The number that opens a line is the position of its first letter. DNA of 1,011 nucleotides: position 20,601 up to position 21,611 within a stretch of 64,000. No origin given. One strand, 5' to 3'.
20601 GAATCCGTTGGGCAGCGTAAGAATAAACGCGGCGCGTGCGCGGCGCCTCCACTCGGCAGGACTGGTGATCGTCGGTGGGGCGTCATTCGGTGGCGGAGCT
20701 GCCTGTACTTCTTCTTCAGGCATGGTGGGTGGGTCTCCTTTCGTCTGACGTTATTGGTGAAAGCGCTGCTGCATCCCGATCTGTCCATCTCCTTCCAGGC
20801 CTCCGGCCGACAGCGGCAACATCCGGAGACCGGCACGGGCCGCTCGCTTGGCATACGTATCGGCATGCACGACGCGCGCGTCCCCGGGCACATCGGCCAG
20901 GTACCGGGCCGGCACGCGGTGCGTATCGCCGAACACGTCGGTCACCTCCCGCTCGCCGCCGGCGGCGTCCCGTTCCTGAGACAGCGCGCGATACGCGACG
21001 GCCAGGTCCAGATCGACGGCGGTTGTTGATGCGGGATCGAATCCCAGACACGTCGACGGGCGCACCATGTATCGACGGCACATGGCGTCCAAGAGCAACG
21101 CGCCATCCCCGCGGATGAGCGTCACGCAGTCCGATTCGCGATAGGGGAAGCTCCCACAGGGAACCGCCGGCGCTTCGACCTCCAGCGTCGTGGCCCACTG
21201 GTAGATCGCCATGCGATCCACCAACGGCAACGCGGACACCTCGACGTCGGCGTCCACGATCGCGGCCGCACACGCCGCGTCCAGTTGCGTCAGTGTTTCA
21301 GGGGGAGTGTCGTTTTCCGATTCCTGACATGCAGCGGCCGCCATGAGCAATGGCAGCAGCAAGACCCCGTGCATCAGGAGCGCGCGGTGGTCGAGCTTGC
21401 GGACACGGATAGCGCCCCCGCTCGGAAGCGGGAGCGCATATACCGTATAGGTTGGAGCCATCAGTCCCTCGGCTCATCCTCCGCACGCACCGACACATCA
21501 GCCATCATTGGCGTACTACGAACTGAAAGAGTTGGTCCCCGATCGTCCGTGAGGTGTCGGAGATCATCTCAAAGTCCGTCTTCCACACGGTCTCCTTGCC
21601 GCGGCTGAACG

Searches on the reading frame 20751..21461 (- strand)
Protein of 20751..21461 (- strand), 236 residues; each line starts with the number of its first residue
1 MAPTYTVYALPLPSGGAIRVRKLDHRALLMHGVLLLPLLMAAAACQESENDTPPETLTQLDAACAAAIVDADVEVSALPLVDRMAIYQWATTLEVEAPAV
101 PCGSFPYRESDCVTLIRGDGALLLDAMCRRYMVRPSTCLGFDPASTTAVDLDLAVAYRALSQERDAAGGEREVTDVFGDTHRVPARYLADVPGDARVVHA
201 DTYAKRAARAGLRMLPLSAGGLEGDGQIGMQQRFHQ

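Call 52: search_protein_families(library=pfam, proteins=[window:20751-21461:-], max_evalue=0.001)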
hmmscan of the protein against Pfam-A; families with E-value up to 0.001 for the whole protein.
window:20751-21461:- (236 aa): 1 family
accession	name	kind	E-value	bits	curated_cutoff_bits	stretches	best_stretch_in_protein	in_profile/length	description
PF24117.1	DUF7391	-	0.00037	20.6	27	0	9-34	12-37/153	Family of unknown function (DUF7391)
